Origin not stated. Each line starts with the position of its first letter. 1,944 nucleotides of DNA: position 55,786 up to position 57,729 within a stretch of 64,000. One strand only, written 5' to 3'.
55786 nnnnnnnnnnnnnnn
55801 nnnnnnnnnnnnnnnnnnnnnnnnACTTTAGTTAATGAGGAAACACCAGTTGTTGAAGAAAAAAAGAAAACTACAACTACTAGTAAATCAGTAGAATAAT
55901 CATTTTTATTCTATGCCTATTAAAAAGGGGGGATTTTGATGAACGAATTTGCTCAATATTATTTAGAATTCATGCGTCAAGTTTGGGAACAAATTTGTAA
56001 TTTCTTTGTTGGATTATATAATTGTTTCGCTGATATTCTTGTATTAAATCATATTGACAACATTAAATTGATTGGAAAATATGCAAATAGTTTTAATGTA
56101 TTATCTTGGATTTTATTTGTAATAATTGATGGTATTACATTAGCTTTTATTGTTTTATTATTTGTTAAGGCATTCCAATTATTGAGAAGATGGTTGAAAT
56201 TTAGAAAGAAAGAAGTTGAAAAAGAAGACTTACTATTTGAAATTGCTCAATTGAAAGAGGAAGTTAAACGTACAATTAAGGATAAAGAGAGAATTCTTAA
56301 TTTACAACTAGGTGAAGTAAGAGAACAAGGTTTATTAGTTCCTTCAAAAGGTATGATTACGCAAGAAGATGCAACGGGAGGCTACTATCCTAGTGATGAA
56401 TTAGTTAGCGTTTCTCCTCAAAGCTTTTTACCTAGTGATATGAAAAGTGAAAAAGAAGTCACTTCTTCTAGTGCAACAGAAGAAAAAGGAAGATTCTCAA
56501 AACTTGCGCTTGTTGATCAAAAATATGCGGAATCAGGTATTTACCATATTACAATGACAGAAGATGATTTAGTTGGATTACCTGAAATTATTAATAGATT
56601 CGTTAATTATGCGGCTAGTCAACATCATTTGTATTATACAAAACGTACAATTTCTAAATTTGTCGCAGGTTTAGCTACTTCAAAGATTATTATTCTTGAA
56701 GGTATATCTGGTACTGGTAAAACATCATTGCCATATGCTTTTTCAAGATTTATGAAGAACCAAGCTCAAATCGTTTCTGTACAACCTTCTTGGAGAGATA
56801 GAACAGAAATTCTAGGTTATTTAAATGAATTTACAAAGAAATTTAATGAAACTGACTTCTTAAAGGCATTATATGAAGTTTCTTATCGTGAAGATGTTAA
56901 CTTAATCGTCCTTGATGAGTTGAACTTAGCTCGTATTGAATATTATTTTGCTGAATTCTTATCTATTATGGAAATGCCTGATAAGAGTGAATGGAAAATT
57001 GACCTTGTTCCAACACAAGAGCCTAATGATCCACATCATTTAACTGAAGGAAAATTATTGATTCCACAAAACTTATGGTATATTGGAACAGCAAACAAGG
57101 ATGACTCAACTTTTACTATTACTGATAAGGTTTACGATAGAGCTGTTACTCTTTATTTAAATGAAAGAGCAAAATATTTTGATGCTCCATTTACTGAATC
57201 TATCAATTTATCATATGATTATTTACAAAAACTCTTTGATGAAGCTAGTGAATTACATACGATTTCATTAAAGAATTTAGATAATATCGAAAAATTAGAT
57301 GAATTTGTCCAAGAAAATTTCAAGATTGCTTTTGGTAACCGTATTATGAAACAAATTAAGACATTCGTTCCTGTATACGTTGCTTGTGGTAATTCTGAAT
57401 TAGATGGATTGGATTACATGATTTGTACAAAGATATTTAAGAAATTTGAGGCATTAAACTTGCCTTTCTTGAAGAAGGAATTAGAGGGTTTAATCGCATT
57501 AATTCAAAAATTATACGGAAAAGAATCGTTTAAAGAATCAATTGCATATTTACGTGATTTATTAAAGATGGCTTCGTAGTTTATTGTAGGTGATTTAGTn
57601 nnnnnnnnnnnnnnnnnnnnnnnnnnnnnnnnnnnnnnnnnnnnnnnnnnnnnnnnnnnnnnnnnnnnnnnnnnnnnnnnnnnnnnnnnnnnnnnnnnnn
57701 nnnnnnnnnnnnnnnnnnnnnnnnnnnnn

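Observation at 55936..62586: Unusual operon: membrane-anchored McrB-like AAA+ NTPase, a basic coiled-coil giant partner, a SipW signal peptidase paralog and an EAL phosphodiesterase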

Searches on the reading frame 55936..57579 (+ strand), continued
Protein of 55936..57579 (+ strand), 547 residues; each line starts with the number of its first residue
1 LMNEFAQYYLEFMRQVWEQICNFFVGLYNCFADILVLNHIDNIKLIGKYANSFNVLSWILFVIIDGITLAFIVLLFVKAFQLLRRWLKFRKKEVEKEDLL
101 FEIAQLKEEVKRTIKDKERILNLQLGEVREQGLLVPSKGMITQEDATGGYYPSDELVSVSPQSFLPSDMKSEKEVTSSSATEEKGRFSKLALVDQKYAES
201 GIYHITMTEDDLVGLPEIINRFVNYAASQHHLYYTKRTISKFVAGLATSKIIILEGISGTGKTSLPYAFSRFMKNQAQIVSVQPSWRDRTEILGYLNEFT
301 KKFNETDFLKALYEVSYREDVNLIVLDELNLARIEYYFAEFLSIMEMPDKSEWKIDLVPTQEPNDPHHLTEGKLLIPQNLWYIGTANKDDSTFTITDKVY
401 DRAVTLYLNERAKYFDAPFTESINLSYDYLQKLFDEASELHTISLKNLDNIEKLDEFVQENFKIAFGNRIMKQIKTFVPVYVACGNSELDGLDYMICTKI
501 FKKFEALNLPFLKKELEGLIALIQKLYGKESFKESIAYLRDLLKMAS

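Call 59: search_protein_families(library=pfam, alignment_id=A1, max_evalue=1)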
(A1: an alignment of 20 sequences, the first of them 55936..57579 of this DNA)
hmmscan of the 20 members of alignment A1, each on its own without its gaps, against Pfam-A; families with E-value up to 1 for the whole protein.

A. member 1, window:55936-57579:+ (547 aa): 10 families
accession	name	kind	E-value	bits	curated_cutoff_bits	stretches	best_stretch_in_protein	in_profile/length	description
PF13401.12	AAA_22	-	0.0048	17.6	27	1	249-333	5-97/130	AAA domain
PF07728.20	AAA_5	-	0.0051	17.3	22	1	252-347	2-92/139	AAA domain (dynein-related subfamily)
PF25201.1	nSTAND6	-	0.024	15.1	27.7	1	233-271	2-40/148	Novel STAND NTPase 6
PF13173.12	AAA_14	-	0.027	14.9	27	1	249-330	2-72/129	AAA domain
PF20720.3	nSTAND3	-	0.034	14.3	27.2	1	234-282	2-51/155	Novel STAND NTPase 3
PF05673.19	DUF815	-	0.034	13.8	23.8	1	236-284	41-89/249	Protein of unknown function (DUF815)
PF02562.22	PhoH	-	0.057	13.3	27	1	241-304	11-77/205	PhoH-like protein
PF21081.2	Methyltrans_Mon_3rd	-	0.066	13.5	20.7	1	357-410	62-114/125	Virus-capping methyltransferase, C-terminal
PF00005.33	ABC_tran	-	0.12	13.4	25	1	247-311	9-79/137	ABC transporter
PF04976.17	DmsC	-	0.17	11.8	22.3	1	12-80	112-175/275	DMSO reductase anchor subunit (DmsC)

B. families by the number of members that match (of 20 scanned): 33 families (the first 25 are shown)
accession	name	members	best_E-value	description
PF07728.20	AAA_5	16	0.002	AAA domain (dynein-related subfamily)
PF13173.12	AAA_14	16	0.0032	AAA domain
PF13401.12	AAA_22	15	0.0016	AAA domain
PF25201.1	nSTAND6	12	0.014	Novel STAND NTPase 6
PF20720.3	nSTAND3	7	0.0035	Novel STAND NTPase 3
PF21081.2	Methyltrans_Mon_3rd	7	0.036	Virus-capping methyltransferase, C-terminal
PF02562.22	PhoH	7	0.057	PhoH-like protein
PF00005.33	ABC_tran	6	0.028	ABC transporter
PF00004.35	AAA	3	0.012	ATPase family associated with various cellular activities (AAA)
PF14584.11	DUF4446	3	0.021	Protein of unknown function (DUF4446)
PF10066.14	DUF2304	2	0.0021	Uncharacterized conserved protein (DUF2304)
PF00437.27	T2SSE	2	0.015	Type II/IV secretion system protein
PF12709.12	Fungal_TACC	2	0.017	Fungal Transforming acidic coiled-coil (TACC) proteins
PF14772.11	NYD-SP28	1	0.013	Sperm tail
PF05673.19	DUF815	1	0.034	Protein of unknown function (DUF815)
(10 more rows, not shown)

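Call 60: search_protein_families(library=pfam, proteins=[L003:4556-5641:+, L003:5662-6819:+, L003:6844-7776:+, L002:7129-8073:+, L002:8154-9095:+, L002:6446-7123:+, L002:14459-15121:+, L002:15139-15705:+, L002:16172-16735:+, L002:16747-17397:+], max_evalue=0.1)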
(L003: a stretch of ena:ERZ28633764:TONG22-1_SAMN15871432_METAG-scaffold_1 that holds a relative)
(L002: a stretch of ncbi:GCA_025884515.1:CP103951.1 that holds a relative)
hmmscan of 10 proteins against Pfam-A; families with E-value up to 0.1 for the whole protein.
L003:4556-5641:+ (361 aa): 0 families

L003:5662-6819:+ (385 aa): 0 families

L003:6844-7776:+ (310 aa): 0 families

L002:7129-8073:+ (314 aa): 0 families

L002:8154-9095:+ (313 aa): 0 families

L002:6446-7123:+ (225 aa): 0 families

L002:14459-15121:+ (220 aa): 0 families

L002:15139-15705:+ (188 aa): 1 family
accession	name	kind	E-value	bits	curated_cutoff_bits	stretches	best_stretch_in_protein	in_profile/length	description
PF12389.13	Peptidase_M73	-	0.05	13.9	22.5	0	4-63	4-63/196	Camelysin metallo-endopeptidase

L002:16172-16735:+ (187 aa): 2 families
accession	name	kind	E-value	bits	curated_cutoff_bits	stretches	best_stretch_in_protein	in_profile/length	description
PF25549.1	DUF7927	-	0.00064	20.4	31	1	78-163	14-98/132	Domain of unknown function (DUF7927)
PF14742.11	GDE_N_bis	-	0.0061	16.7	22.1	1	28-110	37-117/194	N-terminal domain of (some) glycogen debranching enzymes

L002:16747-17397:+ (216 aa): 2 families
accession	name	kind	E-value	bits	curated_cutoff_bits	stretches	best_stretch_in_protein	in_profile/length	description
PF18962.6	Por_Secre_tail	-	0.014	16.1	27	1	52-82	37-67/75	Secretion system C-terminal sorting domain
PF18765.7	Polbeta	-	0.09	13.4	26.9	0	41-89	32-80/93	Polymerase beta, Nucleotidyltransferase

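Call 61: search_protein_families(library=ncbifam, proteins=[L003:4556-5641:+, L003:5662-6819:+, L003:6844-7776:+, L002:7129-8073:+, L002:8154-9095:+, L002:14459-15121:+, L002:16172-16735:+, L002:16747-17397:+], max_evalue=1)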
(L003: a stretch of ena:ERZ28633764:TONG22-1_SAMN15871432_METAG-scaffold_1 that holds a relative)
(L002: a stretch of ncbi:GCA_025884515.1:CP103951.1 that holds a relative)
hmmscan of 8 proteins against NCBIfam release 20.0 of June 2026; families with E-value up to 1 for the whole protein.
L003:4556-5641:+ (361 aa): 0 families

L003:5662-6819:+ (385 aa): 0 families

L003:6844-7776:+ (310 aa): 0 families

L002:7129-8073:+ (314 aa): 0 families

L002:8154-9095:+ (313 aa): 0 families

L002:14459-15121:+ (220 aa): 1 family
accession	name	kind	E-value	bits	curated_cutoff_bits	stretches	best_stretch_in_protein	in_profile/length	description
NF041740.1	choice_anch_T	equivalog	0.11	11.7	70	1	74-117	153-195/259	choice-of-anchor T family protein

L002:16172-16735:+ (187 aa): 2 families
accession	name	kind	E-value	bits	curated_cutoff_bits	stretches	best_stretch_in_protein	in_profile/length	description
TIGR04089.1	exp_by_SipW_III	subfamily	0.002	18.3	60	1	74-183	66-179/179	alternate-type signal peptide domain-containing protein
TIGR01451.2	B_ant_repeat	repeat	0.0042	17.1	24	1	79-100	7-28/53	DUF11 type repeat protein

L002:16747-17397:+ (216 aa): 1 family
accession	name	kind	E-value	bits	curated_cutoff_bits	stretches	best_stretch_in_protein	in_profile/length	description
TIGR04183.1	Por_Secre_tail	domain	0.021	14.8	23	1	50-82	29-63/72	T9SS type A sorting domain-containing protein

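Call 87: search_protein_representatives(protein=window:55936-57579:+)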
Query: 547 residues. Proteins with E-value up to 0.001 (for the whole library): 8117; up to 1e-10: 6080; up to 1e-30: 738. The best 150 are listed.
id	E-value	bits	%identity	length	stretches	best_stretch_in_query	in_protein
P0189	7.8e-165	566.1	54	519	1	4-544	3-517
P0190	2.8e-146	504.9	52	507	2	177-543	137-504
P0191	3.0e-136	471.8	45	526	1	5-544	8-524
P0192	5.3e-131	454.5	46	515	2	174-545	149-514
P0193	2.2e-128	445.8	46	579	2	173-540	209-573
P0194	2.3e-122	426.0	44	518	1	3-542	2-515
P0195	3.0e-121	422.3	43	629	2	181-545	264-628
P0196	1.7e-120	419.8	43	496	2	179-541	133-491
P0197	5.5e-120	418.1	39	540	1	5-542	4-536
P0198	1.2e-118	413.7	55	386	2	182-425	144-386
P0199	1.7e-115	403.3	41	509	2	170-543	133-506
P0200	1.1e-113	397.3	50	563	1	177-545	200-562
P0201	1.2e-113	397.1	71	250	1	213-454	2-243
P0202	8.2e-112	391.1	40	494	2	165-544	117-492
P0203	2.2e-109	383.2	46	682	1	180-545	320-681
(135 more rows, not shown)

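Call 90: list_cluster_members(proteins=[P0061, P0068, P0137])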
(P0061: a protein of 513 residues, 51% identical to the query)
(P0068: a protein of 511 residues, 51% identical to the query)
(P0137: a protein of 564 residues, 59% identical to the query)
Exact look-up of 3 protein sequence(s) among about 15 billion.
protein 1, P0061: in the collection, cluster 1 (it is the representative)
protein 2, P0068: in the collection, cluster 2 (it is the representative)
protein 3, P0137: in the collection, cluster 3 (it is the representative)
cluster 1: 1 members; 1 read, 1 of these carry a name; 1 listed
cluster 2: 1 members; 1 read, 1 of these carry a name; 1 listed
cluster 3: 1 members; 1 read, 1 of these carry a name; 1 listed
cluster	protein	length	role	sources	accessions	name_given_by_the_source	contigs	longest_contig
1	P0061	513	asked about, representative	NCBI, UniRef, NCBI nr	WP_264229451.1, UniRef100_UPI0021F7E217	hypothetical protein [Acholeplasma laidlawii] | hypothetical protein n=1 Tax=Acholeplasma laidlawii TaxID=2148 RepID=UPI0021F7E217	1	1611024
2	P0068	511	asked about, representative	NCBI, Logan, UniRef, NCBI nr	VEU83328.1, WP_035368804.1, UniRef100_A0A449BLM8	hypothetical protein [Acholeplasma hippikon] | 5-methylcytosine-specific restriction enzyme B n=1 Tax=Acholeplasma hippikon TaxID=264636 ...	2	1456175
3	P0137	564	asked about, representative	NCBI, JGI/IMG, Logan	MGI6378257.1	MAG: DUF2357 domain-containing protein [Bacilli bacterium] | exonuclease SbcC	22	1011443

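Call 92: search_dna_similar(query=window:55939-57579:+, collection=plasmids, mode=protein, max_evalue=1e-10, max_rows=10)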
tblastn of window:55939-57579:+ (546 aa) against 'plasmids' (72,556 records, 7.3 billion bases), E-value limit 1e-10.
Records with a match: 274; places in all: 279; records where one place covers at least 80% of the query: 1.
Best place of each record, by identity: <60% 274.
By first word of the organism name: Klebsiella 157; Bacillus 18; Salmonella 14; Escherichia 12; Enterobacter 9; Rhizobium 6; Citrobacter 6; Deinococcus 4; Synechocystis 4; Raoultella 3; and 32 more.
By predicted mobility (MOB-suite, as given by PLSDB): non-mobilizable 175; conjugative 57; mobilizable 42.
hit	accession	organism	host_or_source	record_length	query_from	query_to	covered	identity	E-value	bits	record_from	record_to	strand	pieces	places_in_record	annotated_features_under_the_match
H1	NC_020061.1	Rhizobium tropici CIAT 899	Phaseolus vulgaris root nodule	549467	32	543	94%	24.4%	1e-24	116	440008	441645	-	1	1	hypothetical protein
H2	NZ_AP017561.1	Pseudanabaena sp. ABRG5-3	-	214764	231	503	50%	39.6%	2e-52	200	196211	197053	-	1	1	hypothetical protein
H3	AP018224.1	Nostoc linckia NIES-25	-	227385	232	523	53%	37.1%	6e-50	192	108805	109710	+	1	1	hypothetical protein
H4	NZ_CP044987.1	Deinococcus sp. AJ005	single cell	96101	231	504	50%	39.2%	1e-54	206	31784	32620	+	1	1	AAA family ATPase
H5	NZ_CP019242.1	Rhodoferax antarcticus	Whole organism,environment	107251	231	502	50%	38.6%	2e-55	209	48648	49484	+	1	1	AAA family ATPase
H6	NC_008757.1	Polaromonas naphthalenivorans CJ2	-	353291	224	501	51%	37.2%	6e-52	198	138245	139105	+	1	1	AAA family ATPase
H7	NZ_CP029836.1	Azospirillum ramasamyi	single cell,Cow dung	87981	214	546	61%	27.7%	1e-20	103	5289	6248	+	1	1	hypothetical protein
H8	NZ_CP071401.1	Rhizobium leguminosarum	lentil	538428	216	508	54%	30.3%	1e-25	119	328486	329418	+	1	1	chromosome segregation ATPase-like protein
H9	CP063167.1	Variovorax paradoxus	-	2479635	227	546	59%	27.1%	4e-16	90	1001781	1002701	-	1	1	hypothetical protein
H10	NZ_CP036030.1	Bacillus mycoides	cell culture,soil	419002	198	504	56%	27.8%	3e-26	121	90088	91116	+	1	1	AAA family ATPase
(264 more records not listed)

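Call 93: search_dna_similar(query=window:55939-57579:+, collection=phages, mode=protein, max_evalue=1e-10, max_rows=10)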
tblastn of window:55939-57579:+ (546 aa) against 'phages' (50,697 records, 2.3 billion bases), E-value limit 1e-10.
Records with a match: 2; places in all: 2; records where one place covers at least 80% of the query: 0.
Best place of each record, by identity: <60% 2.
By first word of the organism name: Bacteriophage 2.
By host as written in the record: - 2.
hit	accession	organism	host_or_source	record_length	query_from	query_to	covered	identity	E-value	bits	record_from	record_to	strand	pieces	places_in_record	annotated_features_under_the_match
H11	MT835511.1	Bacteriophage sp.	human fecal samples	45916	211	502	53%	38.5%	4e-59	218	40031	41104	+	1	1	record has no annotation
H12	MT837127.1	Bacteriophage sp.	human fecal samples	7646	237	408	32%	28.9%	4e-14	81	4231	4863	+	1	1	record has no annotation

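Call 94: get_annotated_region(hit=H5, flank=5000)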
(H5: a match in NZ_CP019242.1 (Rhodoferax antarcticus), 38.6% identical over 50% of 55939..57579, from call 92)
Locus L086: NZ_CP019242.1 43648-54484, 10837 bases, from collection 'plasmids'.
description: Rhodoferax antarcticus strain DSMZ24876 plasmid unnamed2
organism: Rhodoferax antarcticus (NCBI taxid 81479)
taxonomy: Bacteria; Pseudomonadota; Betaproteobacteria; Burkholderiales; Comamonadaceae; Rhodoferax; Rhodoferax antarcticus
host: -; source: Whole organism,environment; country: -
typing (MOB-suite, as given by PLSDB): mobilizable; relaxase MOBP
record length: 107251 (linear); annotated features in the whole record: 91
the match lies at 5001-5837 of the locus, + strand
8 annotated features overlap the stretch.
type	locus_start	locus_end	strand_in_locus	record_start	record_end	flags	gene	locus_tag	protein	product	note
CDS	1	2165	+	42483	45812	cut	-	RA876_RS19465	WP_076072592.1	AAA domain-containing protein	-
CDS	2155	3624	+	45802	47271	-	-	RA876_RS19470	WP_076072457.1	hypothetical protein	-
CDS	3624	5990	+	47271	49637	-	-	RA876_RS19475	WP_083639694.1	AAA family ATPase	-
CDS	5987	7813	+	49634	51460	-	-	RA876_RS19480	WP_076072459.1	DUF2357 domain-containing protein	-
CDS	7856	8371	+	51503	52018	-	-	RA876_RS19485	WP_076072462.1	hypothetical protein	-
CDS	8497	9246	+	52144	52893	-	-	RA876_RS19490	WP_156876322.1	hypothetical protein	-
CDS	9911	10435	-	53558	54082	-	-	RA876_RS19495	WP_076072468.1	macro domain-containing protein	-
CDS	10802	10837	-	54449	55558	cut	-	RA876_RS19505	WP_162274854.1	hypothetical protein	-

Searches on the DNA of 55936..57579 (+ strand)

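Call 34: search_rna_families(sources=[L001, L002, L003, L007, L022, L039, L044], threshold=gathering)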
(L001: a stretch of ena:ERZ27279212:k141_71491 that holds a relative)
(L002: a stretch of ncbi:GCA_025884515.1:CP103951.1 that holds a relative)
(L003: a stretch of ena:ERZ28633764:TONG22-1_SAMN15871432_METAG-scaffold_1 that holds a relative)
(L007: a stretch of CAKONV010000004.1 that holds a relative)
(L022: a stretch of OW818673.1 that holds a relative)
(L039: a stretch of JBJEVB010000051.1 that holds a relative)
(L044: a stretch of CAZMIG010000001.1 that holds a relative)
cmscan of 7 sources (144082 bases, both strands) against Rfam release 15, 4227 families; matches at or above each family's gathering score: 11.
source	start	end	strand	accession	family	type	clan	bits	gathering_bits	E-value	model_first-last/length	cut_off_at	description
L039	6498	6590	+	RF01051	c-di-GMP-I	Cis-reg; riboswitch;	CL00126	73.2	35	4.2e-12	1-87/87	no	c-di-GMP-I riboswitch aptamer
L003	20763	20856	-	RF01831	THF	Cis-reg; riboswitch;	-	68.1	36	4.8e-13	1-99/99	no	THF (Tetrahydrofolate) riboswitch aptamer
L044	6186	6259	+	RF01051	c-di-GMP-I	Cis-reg; riboswitch;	CL00126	66.8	35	1.5e-10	1-87/87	no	c-di-GMP-I riboswitch aptamer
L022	6933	7013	+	RF01051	c-di-GMP-I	Cis-reg; riboswitch;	CL00126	66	35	2.4e-10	1-87/87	no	c-di-GMP-I riboswitch aptamer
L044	6325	6398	+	RF01051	c-di-GMP-I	Cis-reg; riboswitch;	CL00126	64.1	35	7e-10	1-87/87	no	c-di-GMP-I riboswitch aptamer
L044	6050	6123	+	RF01051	c-di-GMP-I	Cis-reg; riboswitch;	CL00126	62.9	35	1.4e-09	1-87/87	no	c-di-GMP-I riboswitch aptamer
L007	6212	6285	+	RF01051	c-di-GMP-I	Cis-reg; riboswitch;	CL00126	62.7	35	1.5e-09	1-87/87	no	c-di-GMP-I riboswitch aptamer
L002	6317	6395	+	RF01051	c-di-GMP-I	Cis-reg; riboswitch;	CL00126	60.9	35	4.1e-09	1-87/87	no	c-di-GMP-I riboswitch aptamer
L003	3583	3656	+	RF01051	c-di-GMP-I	Cis-reg; riboswitch;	CL00126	57.5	35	2.9e-08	1-87/87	no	c-di-GMP-I riboswitch aptamer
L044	14942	15019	+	RF01051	c-di-GMP-I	Cis-reg; riboswitch;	CL00126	57.2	35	3.3e-08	1-87/87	no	c-di-GMP-I riboswitch aptamer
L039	2374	2445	+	RF00005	tRNA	Gene; tRNA;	CL00001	51.4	29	9.4e-08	1-71/71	no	tRNA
